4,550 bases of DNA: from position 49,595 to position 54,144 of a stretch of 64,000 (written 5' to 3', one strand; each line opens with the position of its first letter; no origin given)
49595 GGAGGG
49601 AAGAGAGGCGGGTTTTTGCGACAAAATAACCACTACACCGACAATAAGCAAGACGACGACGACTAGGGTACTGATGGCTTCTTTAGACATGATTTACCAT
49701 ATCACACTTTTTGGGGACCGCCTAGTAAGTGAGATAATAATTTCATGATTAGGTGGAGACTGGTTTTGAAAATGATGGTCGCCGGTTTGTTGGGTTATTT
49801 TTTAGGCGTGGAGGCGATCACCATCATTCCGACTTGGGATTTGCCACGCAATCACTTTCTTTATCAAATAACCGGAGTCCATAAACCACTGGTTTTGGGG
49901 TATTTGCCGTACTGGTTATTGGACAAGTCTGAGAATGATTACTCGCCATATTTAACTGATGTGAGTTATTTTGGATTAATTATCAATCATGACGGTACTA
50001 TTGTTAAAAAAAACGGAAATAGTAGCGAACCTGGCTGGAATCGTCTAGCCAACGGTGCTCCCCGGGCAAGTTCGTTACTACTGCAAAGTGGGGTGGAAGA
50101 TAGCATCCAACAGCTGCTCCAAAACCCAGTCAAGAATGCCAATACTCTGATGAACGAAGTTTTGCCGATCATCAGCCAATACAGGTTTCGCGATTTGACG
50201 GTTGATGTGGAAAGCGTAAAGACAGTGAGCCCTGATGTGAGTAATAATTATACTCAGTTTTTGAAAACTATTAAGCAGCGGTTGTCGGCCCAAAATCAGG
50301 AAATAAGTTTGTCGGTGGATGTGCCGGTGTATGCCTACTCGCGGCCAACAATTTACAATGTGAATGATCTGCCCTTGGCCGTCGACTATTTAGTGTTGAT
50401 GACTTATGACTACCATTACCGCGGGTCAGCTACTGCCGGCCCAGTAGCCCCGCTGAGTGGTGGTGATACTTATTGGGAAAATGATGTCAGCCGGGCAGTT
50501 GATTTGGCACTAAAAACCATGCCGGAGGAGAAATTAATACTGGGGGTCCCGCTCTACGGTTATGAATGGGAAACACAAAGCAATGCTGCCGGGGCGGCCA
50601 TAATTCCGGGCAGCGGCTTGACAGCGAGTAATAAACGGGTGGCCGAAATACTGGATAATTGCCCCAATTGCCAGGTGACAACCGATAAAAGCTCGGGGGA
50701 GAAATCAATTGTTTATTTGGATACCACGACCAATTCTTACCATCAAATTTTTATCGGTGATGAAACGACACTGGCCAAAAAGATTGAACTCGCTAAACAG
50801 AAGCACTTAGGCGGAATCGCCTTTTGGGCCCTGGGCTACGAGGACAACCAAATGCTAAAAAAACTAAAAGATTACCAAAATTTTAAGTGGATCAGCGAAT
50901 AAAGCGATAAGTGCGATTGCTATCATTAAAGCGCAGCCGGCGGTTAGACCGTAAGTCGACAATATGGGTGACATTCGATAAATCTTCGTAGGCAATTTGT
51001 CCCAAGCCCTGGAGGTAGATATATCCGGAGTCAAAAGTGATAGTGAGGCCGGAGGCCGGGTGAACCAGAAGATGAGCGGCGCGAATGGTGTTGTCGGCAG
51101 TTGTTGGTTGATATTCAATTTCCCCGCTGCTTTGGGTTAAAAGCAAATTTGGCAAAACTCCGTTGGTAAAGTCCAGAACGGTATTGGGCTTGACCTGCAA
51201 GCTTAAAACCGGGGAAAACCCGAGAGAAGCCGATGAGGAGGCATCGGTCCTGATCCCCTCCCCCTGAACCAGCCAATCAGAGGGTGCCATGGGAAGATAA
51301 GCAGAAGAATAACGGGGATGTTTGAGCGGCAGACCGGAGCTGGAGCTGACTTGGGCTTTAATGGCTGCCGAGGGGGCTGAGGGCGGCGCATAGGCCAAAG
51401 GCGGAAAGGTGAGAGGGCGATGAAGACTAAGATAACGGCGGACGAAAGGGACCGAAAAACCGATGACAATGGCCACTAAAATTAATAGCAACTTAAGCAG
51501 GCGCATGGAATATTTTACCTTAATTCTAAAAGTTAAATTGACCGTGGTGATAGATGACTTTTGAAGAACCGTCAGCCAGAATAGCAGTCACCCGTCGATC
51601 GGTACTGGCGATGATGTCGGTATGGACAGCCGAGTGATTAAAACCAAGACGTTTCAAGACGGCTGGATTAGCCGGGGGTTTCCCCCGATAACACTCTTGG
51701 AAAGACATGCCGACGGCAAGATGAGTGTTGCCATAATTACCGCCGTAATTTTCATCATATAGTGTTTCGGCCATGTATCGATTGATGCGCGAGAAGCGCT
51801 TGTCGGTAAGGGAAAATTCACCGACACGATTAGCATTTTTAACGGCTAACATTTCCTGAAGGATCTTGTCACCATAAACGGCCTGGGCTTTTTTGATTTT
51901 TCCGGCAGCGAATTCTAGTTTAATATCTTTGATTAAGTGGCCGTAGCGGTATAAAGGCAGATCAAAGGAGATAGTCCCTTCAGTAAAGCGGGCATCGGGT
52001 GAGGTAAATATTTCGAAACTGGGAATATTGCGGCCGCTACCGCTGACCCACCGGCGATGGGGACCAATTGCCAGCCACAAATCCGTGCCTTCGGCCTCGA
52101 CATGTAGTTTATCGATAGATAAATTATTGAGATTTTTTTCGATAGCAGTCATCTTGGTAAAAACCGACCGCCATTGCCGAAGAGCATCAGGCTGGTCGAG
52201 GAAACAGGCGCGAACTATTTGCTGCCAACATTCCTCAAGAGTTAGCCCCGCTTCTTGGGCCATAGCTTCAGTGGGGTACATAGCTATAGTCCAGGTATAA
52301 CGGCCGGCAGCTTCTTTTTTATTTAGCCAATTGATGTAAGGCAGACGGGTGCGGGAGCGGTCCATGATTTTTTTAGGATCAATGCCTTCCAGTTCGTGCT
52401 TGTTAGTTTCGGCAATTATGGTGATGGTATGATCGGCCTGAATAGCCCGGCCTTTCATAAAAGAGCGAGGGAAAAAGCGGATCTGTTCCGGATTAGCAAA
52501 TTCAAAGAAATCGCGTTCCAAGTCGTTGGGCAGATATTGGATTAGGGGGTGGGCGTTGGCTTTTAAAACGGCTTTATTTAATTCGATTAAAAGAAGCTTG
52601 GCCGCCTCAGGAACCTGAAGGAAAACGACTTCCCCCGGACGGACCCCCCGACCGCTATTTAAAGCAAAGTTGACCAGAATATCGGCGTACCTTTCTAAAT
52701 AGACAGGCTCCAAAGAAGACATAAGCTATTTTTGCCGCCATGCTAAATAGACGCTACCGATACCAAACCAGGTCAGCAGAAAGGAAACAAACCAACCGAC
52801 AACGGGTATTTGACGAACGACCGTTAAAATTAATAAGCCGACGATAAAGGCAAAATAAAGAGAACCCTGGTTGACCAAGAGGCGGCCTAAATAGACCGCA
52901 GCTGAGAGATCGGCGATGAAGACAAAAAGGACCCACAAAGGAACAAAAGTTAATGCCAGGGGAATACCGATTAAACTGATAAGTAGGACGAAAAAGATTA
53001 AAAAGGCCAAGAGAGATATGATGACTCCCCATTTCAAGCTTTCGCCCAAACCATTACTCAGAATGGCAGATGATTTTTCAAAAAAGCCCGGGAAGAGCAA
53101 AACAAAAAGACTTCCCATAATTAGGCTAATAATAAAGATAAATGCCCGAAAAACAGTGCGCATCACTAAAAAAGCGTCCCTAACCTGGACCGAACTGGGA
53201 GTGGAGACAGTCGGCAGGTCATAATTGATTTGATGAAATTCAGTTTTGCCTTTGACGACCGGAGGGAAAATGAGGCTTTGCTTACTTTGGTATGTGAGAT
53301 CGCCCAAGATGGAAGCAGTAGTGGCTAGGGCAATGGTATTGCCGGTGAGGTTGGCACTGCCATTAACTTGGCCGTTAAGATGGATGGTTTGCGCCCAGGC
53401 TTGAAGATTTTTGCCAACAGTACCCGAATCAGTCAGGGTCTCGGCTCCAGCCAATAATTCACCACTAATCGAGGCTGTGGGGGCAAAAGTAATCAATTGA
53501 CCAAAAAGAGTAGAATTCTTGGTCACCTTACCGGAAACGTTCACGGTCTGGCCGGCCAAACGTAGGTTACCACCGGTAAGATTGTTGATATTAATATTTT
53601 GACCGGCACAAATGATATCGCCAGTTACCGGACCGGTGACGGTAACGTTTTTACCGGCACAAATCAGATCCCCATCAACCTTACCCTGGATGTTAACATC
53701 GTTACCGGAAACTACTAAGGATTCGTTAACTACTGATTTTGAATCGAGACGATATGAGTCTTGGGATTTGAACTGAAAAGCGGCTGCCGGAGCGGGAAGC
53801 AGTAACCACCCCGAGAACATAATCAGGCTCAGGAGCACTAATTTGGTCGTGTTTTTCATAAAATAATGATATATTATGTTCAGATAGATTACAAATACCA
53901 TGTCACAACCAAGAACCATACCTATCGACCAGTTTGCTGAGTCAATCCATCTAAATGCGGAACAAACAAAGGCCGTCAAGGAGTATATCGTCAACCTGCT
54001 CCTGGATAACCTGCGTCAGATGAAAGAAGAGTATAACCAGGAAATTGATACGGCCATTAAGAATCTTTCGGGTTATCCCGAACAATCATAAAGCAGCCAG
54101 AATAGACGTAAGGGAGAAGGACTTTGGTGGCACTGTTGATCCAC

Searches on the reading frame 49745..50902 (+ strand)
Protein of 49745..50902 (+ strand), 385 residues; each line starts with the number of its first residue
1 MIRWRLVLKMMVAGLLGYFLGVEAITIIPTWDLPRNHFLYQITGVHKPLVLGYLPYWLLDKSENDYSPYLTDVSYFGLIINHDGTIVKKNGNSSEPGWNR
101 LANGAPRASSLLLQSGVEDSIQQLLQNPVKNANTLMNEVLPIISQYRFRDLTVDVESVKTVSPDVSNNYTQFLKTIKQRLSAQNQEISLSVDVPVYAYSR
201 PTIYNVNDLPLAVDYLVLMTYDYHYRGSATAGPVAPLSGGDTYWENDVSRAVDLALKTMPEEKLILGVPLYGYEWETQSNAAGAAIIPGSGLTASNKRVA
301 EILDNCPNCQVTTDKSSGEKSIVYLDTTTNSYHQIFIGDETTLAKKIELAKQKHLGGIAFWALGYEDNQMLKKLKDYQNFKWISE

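Call 38: search_protein_families(library=pfam, proteins=[window:49745-50902:+], max_evalue=0.001)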
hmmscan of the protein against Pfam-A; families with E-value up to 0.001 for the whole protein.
window:49745-50902:+ (385 aa): 1 family
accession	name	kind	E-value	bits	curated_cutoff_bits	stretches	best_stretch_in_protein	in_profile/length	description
PF00704.34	Glyco_hydro_18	-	4.6e-29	102.5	29.6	1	111-365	68-316/317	Glycosyl hydrolases family 18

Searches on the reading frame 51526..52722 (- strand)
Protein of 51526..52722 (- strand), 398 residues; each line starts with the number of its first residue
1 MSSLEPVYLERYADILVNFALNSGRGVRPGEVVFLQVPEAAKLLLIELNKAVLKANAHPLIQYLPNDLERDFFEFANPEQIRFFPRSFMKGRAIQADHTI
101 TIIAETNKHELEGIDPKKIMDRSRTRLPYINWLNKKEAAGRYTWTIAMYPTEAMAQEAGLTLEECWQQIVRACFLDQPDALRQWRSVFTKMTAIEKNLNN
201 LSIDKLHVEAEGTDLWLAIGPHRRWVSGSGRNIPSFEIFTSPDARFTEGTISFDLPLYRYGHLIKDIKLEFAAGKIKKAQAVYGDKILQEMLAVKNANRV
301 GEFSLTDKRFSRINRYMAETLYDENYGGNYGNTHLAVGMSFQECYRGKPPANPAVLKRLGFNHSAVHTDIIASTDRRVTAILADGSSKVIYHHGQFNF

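Call 38: search_protein_families(library=pfam, proteins=[window:51526-52722:-], max_evalue=0.001)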
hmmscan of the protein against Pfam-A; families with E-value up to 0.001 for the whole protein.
window:51526-52722:- (398 aa): 1 family
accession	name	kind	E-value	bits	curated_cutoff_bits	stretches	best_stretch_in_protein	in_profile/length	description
PF02073.20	Peptidase_M29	-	2.5e-91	306.9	27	1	9-396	5-406/406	Thermophilic metalloprotease (M29)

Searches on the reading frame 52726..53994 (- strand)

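Call 38: search_protein_families(library=pfam, proteins=[window:52726-53994:-], max_evalue=0.001)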
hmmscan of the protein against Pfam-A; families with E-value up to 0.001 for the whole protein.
window:52726-53994:- (422 aa): 2 families
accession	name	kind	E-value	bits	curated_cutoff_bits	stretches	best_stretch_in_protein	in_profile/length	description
PF04519.19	Bactofilin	-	1.5e-06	28.8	27.9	0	184-237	34-84/98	Polymer-forming cytoskeletal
PF03961.19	FapA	-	6.4e-05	23.1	31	1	93-180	33-123/272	Flagellar Assembly Protein A beta solenoid domain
